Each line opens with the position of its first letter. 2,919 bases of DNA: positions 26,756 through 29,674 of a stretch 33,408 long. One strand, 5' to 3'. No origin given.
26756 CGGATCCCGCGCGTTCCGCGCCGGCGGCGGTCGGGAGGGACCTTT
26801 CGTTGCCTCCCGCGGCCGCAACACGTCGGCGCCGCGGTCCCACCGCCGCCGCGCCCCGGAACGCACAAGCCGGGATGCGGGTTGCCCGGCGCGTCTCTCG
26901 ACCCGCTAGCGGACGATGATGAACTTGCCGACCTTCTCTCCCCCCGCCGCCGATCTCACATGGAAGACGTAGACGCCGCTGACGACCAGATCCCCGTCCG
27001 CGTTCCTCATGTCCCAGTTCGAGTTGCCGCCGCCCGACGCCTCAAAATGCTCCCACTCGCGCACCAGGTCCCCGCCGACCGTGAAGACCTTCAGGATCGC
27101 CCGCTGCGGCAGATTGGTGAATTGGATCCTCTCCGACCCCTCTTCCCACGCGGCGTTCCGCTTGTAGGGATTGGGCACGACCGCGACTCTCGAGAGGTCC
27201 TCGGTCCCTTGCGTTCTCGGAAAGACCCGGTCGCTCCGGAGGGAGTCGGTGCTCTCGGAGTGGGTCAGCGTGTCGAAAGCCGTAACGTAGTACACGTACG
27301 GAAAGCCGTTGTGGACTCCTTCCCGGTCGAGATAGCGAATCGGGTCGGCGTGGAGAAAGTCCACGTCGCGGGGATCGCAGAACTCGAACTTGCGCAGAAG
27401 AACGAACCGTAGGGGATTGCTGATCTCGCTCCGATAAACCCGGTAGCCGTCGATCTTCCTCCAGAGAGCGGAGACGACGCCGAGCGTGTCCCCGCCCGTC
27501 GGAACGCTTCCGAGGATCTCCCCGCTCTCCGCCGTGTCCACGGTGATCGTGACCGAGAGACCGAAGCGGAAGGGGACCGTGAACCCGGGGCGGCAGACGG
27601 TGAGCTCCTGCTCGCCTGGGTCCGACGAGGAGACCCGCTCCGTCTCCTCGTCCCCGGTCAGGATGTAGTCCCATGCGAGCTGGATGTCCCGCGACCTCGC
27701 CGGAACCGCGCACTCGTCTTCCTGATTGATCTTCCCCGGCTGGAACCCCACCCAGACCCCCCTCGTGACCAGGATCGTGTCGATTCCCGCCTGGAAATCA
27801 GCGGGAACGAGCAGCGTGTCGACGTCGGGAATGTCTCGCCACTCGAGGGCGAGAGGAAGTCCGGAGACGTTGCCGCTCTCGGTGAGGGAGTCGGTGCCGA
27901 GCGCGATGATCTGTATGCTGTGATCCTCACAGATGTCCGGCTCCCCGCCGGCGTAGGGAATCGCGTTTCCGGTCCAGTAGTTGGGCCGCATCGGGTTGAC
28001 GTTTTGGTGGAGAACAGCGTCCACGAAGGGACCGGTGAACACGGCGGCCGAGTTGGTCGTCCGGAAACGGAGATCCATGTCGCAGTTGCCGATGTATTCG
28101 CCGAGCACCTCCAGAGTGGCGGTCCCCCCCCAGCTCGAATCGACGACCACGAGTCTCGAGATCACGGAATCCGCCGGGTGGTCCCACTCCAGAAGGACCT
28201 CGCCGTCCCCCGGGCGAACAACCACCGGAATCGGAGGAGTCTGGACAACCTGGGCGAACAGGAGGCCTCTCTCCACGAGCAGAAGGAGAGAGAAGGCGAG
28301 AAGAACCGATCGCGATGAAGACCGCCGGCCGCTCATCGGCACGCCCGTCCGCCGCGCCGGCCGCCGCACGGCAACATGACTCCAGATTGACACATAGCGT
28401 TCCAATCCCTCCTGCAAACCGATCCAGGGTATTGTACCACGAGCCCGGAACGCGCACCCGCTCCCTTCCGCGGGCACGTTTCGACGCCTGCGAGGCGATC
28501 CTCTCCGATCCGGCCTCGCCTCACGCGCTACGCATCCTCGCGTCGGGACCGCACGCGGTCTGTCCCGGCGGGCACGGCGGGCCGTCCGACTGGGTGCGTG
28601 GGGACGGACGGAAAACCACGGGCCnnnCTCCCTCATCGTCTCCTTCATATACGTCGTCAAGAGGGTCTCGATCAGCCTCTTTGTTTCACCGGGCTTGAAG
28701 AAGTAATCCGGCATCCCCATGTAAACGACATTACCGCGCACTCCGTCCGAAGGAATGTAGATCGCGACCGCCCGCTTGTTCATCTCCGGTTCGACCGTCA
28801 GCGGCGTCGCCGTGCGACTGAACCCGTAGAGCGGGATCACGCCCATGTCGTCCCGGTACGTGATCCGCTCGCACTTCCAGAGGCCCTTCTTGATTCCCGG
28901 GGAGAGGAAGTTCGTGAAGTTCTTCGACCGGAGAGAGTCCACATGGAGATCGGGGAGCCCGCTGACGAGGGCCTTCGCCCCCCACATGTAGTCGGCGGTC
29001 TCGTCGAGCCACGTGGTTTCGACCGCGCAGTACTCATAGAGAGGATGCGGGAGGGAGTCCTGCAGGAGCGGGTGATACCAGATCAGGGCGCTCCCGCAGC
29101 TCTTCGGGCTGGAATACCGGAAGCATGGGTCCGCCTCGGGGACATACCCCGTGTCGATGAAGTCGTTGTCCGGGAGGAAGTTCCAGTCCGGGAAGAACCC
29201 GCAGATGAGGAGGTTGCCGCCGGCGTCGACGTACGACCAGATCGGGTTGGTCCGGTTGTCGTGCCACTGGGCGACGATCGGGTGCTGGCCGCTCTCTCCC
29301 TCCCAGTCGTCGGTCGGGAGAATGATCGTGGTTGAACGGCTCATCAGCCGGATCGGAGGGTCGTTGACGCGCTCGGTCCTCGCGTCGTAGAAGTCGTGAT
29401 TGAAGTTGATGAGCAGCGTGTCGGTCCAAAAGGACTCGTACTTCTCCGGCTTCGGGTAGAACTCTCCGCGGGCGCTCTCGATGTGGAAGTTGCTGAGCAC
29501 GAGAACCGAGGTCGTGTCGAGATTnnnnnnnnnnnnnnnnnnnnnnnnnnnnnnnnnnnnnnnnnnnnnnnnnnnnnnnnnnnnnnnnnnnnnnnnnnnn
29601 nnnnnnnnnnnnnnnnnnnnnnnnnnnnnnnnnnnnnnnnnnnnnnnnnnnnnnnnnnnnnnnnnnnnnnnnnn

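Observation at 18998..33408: A 14-kb island of exported proteins (three T9SS cargo proteins plus three lipoprotein-like proteins) with no assignable catalytic function: a candidate undescribed cell-surface system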

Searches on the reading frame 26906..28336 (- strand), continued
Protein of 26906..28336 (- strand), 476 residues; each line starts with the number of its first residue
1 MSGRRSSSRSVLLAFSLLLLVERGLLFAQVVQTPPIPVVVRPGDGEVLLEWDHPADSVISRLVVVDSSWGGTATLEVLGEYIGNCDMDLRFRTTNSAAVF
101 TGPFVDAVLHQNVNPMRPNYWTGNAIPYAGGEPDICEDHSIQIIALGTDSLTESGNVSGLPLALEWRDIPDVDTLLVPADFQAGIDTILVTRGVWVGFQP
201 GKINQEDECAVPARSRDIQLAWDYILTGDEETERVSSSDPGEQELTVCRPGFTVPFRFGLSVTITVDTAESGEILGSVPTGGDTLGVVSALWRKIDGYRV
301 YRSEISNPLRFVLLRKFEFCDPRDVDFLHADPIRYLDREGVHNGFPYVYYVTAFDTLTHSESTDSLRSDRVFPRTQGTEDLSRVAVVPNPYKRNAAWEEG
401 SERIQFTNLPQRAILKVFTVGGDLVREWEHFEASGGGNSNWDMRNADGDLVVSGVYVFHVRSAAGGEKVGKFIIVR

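Call 60: search_protein_families(library=ncbifam, proteins=[L088:12286-13263:+, L088:7260-9968:+, L088:10001-12220:+, L088:13504-15039:+, L085:12348-13379:+], max_evalue=0.01)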
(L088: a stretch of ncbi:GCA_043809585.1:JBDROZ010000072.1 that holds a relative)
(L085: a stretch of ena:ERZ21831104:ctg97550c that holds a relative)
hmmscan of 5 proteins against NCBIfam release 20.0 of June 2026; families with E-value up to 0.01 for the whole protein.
L088:12286-13263:+ (325 aa): 6 families
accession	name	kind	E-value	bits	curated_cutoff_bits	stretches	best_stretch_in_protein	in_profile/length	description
NF033709.1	PorV_fam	subfamily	6.6e-58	196.8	90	1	33-324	3-325/326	PorV/PorQ family protein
NF052325.1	PorVQ2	equivalog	1.4e-24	86.7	325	1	32-210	25-203/354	putative type IX sorting system protein PorV2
NF033711.1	T9SS_PorQ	equivalog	8.7e-19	67.7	220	1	24-228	16-211/335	type IX secretion system protein PorQ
NF033710.1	T9SS_OM_PorV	equivalog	2.8e-18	66.3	250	1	26-245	18-246/367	type IX secretion system outer membrane channel protein PorV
TIGR03519.1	T9SS_PorP_fam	subfamily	0.00018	21.1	90.55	1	61-322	33-289/292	PorP/SprF family type IX secretion system membrane protein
NF000268.2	blaOXA-51_like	exception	0.0018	17.7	600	1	174-243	34-100/274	OXA-51 family carbapenem-hydrolyzing class D beta-lactamase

L088:7260-9968:+ (902 aa): 7 families
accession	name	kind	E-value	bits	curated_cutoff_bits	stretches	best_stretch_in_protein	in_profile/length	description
TIGR01785.1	TonB-hemin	subfamily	5.5e-22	78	316.85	1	136-719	20-563/677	TonB-dependent heme/hemoglobin receptor family protein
NF010010.0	PRK13483.1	equivalog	1.4e-13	49.8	927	2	574-733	402-557/660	ligand-gated channel protein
NF052345.1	S_layer_anammox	exception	5.6e-09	33.9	1400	1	29-149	1308-1428/1596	Kustd1514 family S-layer glycoprotein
NF041535.1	TonB_rec_PqqU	equivalog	7.1e-09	34.5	1200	1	171-239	68-134/676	TonB-dependent receptor PqqU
NF010012.0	PRK13486.1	equivalog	1.4e-08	33.6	924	1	573-755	414-584/696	TonB-dependent receptor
NF010038.0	PRK13513.1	equivalog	9.2e-07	27.8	942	0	134-285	52-213/659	ligand-gated channel protein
TIGR04056.1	OMP_RagA_SusC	subfamily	9e-06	24.3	368.25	1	36-237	3-206/981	SusC/RagA family TonB-linked outer membrane protein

L088:10001-12220:+ (739 aa): 2 families
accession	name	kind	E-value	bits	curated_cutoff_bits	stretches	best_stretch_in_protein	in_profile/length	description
NF033707.1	T9SS_sortase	equivalog_domain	0.00081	17.1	420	1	670-725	1020-1076/1095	type IX secretion system sortase PorU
TIGR04183.1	Por_Secre_tail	domain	0.0047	16.9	23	0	660-737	4-71/72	T9SS type A sorting domain-containing protein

L088:13504-15039:+ (511 aa): 1 family
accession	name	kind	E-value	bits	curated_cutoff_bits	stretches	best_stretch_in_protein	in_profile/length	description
TIGR04514.1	GWxTD_dom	domain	9.3e-27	93.6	28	1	337-469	2-105/105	GWxTD domain-containing protein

L085:12348-13379:+ (343 aa): 4 families
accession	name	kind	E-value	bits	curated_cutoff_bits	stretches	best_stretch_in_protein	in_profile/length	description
NF033709.1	PorV_fam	subfamily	1.7e-60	205.3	90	1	32-342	2-325/326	PorV/PorQ family protein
NF033710.1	T9SS_OM_PorV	equivalog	3.2e-26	92.4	250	1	16-209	8-209/367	type IX secretion system outer membrane channel protein PorV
NF033711.1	T9SS_PorQ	equivalog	5.3e-23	81.6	220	1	17-209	9-192/335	type IX secretion system protein PorQ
NF052325.1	PorVQ2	equivalog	1e-18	67.4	325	1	20-201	13-195/354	putative type IX sorting system protein PorV2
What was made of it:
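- On T9SS type-A CTD cargo (TIGR04183 / PF18962): Only a PorV/PorQ-family gene was seen, in a related Eisenbacteria MAG (NF033709, 196.8 bits against a cutoff of 90, call 60).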

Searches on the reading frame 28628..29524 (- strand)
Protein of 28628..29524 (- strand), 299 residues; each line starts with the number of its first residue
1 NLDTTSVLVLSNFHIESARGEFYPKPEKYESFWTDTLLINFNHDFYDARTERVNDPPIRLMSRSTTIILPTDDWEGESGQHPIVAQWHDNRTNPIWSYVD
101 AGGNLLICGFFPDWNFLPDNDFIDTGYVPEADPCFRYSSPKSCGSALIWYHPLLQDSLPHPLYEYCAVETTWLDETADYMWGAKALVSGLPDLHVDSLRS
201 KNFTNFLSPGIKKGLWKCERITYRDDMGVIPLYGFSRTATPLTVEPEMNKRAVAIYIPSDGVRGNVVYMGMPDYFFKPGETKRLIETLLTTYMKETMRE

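Call 49: search_solved_structures(query=A3, max_evalue=10, show_alignments=2)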
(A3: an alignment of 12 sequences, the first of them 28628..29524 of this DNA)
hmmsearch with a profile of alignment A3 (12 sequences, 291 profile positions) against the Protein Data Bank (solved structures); distinct sequences matched with E-value up to 10: 4.
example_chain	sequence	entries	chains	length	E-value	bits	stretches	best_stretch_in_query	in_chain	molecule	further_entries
3qft_A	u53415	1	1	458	1.3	11.4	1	77-123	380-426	NADPH--cytochrome P450 reductase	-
3qfs_A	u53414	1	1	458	1.3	11.4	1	77-123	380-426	NADPH--cytochrome P450 reductase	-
2cwo_A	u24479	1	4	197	1.3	11.3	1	149-186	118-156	RNA silencing suppressor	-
4mmo_A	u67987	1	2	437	1.6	11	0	227-277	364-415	Sso-CP2 metallo-carboxypetidase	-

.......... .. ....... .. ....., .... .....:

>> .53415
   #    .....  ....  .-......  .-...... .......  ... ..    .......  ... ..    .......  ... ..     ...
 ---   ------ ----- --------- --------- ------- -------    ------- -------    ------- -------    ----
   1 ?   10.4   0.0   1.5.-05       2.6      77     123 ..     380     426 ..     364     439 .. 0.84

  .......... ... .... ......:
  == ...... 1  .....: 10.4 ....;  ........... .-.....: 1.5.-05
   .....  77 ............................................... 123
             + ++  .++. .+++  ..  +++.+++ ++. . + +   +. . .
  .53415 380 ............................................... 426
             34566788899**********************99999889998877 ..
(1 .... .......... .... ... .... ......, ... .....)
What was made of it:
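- Tried and rejected: PDB profile of the g2 head domain returned only noise, E>1 (call 49).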

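Call 57: search_protein_representatives(alignment_id=A3)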
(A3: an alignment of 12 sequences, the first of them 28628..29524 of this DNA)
Query: 12 sequences, 291 profile positions. Proteins with E-value up to 0.001 (for the whole library): 520; up to 1e-10: 145; up to 1e-30: 8. The best 150 are listed.
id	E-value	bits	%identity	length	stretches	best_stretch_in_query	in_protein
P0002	4.4e-122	423.2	-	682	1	1-291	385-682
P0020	2.7e-63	230.2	-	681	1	4-287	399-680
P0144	1.9e-50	188.1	-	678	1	4-288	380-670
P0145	5.9e-38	147.1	-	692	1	4-286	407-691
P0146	3.4e-35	138.0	-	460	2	4-110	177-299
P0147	2.1e-32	128.8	-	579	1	6-288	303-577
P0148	3.9e-32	128.0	-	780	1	4-290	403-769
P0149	7.3e-31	123.8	-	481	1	3-289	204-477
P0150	1.2e-28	116.5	-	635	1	4-290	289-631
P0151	5.1e-28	114.5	-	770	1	4-290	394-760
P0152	7.4e-28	113.9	-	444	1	4-289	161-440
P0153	9.1e-28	113.6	-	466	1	4-290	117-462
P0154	1.7e-27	112.8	-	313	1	4-290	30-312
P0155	3.6e-26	108.4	-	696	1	4-288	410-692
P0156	4.5e-26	108.1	-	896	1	4-290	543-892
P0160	4.4e-25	104.8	-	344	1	4-290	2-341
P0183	1.3e-19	86.9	-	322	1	4-287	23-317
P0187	3.8e-19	85.3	-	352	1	4-286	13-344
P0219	2.3e-14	69.6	-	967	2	160-288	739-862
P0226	1.3e-13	67.2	-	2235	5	45-114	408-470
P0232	5.0e-13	65.2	-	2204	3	26-113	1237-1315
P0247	2.8e-12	62.8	-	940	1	4-214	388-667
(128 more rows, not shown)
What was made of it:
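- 28625..30676 (-): g2: lipoprotein with tandem FN3/Ig-like beta-sandwiches (residues ~35-385) and a C-terminal alpha/beta domain (residues ~385-683), probably of the class-I glutamine-amidotransferase-like (DUF4159/GldG-like) fold and without a recognisable catalytic signature. A profile of the C-terminal domain finds 520 proteins at E<=1e-3 (call 57).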

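Call 58: search_protein_families(library=pfam, proteins=[P0154, P0160, P0183, P0187, P0219, P0226, P0232, P0156, P0148, P0247], max_evalue=0.1)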
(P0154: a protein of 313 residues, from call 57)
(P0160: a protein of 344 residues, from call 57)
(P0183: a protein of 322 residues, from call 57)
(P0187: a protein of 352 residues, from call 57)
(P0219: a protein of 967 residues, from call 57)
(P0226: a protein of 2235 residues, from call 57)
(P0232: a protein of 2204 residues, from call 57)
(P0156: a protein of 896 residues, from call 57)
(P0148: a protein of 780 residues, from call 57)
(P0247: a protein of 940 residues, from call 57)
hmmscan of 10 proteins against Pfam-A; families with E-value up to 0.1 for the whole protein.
P0154 (313 aa): 0 families

P0160 (344 aa): 0 families

P0183 (322 aa): 2 families
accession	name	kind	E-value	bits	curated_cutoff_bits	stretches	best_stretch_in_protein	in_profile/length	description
PF22369.2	GLMA_2nd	-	0.02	15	27.7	1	106-131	63-88/138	GLMA-like, second domain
PF07700.20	HNOB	-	0.063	13.6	25.5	1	44-86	13-57/163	Haem-NO-binding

P0187 (352 aa): 0 families

P0219 (967 aa): 5 families
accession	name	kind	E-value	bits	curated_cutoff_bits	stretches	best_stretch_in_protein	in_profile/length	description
PF04389.22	Peptidase_M28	-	1.2e-30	107.2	21.3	1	225-420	1-181/193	Peptidase family M28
PF18962.6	Por_Secre_tail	-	6.1e-08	33.3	27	1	882-964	2-74/75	Secretion system C-terminal sorting domain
PF00041.27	fn3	-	5.7e-07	30.1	25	1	445-516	6-74/84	Fibronectin type III domain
PF01546.33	Peptidase_M20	-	1.6e-06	28.6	24.6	1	242-313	2-81/206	Peptidase family M20/M25/M40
PF02091.20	tRNA-synt_2e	-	0.075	12.7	27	0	159-212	75-129/278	Glycyl-tRNA synthetase alpha subunit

P0226 (2235 aa): 13 families
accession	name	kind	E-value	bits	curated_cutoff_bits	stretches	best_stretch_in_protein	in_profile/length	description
PF17957.7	Big_7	-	3e-14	53.9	24.1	2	1899-1967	1-66/70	Bacterial Ig domain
PF22369.2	GLMA_2nd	-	2.8e-08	34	27.7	1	1071-1172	22-113/138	GLMA-like, second domain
PF09960.14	DUF2194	-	1.1e-06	27.7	30.4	0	383-462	41-117/582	Uncharacterised protein conserved in bacteria (DUF2194)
PF13709.12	DUF4159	-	1.2e-06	28.6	25.9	0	419-465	44-88/202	Domain of unknown function (DUF4159)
PF14258.12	DUF4350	-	1.1e-05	26.3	30.4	0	787-833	48-81/181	Domain of unknown function (DUF4350)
PF00041.27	fn3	-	4e-05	24.2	25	1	1812-1880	13-74/84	Fibronectin type III domain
PF09822.16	ABC_transp_aux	-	6.1e-05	22.8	34.7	0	401-474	22-90/288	ABC-type uncharacterized transport system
PF17963.7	Big_9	-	7.1e-05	24.1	23.6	0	2106-2188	11-86/89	Bacterial Ig domain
PF17803.7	Cadherin_4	-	0.0011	19.8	25.1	0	1816-1848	34-67/71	Bacterial cadherin-like domain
PF22633.2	F5_F8_type_C_2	-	0.0063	17.5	27.8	0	1916-1967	35-88/91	NedA-like, galactose-binding domain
PF16967.11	TcfC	-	0.013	15.4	29.4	0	1752-1774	33-55/68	E-set like domain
PF00754.31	F5_F8_type_C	-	0.019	15.5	28.2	0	1914-1954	48-91/127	F5/8 type C domain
PF16371.11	MetallophosN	-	0.03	15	35.6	0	1762-1813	6-55/77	N terminal of Calcineurin-like phosphoesterase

P0232 (2204 aa): 14 families
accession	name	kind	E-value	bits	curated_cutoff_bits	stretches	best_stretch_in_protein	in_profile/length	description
PF13620.12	CarboxypepD_reg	-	2.8e-76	252.4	32.3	10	1138-1215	1-81/82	Carboxypeptidase regulatory-like domain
PF01364.23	Peptidase_C25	-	9.7e-62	209.8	23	1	203-586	1-373/374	Peptidase family C25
PF13715.12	CarbopepD_reg_2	-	1.7e-32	111.8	32.2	5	1139-1219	1-80/88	CarboxypepD_reg-like domain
PF02369.22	Big_1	-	2.7e-08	34.3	34.9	2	607-660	18-76/93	Bacterial Ig-like domain (group 1)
PF13709.12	DUF4159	-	5.3e-08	33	25.9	1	1264-1311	43-88/202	Domain of unknown function (DUF4159)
PF08308.17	PEGA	-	1.6e-06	28.3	20.8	1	1645-1683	29-67/71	PEGA domain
PF22369.2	GLMA_2nd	-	2.4e-06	27.8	27.7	1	1266-1311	42-83/138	GLMA-like, second domain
PF17210.9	SdrD_B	-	8.2e-05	23.2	29.7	2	889-941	18-73/112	SdrD B-like domain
PF25020.1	TTR_TEN1-4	-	0.00016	22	27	0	613-677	12-76/86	Teneurin TTR-like domain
PF11974.14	bMG3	-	0.0011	19.3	34.9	0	605-654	10-62/103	Bacterial alpha-2-macroglobulin MG3 domain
PF15976.11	CooC_C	-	0.0041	17.5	29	0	1686-1755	16-84/93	CS1-pili formation C-terminal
PF20608.4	Phage_tube_C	-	0.0064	17.2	24.1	1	1646-1671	53-78/82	Phage tail tube protein C-terminal domain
PF14686.12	fn3_3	-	0.034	14.4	24.4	0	1636-1676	30-72/75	Polysaccharide lyase family 4, domain II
PF24142.1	Beta-sand_ComC_1st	-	0.1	13.9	27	0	1302-1319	12-29/79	EGF-like domain-containing protein ComC first beta-sandwich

P0156 (896 aa): 2 families
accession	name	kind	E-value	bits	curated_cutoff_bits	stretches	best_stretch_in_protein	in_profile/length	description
PF07495.19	Y_Y_Y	-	0.0039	17.5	26.6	0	245-263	34-52/65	Y_Y_Y domain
PF19077.6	Big_13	-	0.074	14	27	0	231-261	57-87/102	Bacterial Ig-like domain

P0148 (780 aa): 0 families

P0247 (940 aa): 0 families
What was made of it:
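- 28625..30676 (-): Two remote members, P0226 and P0232, carry weak DUF4159 hits on the matched stretch; P0226 there also ABC_transp_aux and P0232 GLMA_2nd (call 58).
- On Class-I glutamine-amidotransferase-like fold, DUF4159/GldG (ABC_transp_aux)/GLMA_2nd branch: Two remote homologues found by the domain profile (P0226, P0232) carry DUF4159 hits at 1e-6 to 5e-8 on the same stretch, plus ABC_transp_aux at 6e-5 (P0226) or GLMA_2nd at 2e-6 (P0232) (calls 57, 58).
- The g2 head domain is fused to an M28 peptidase and to a C25 peptidase in remote relatives (call 58).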
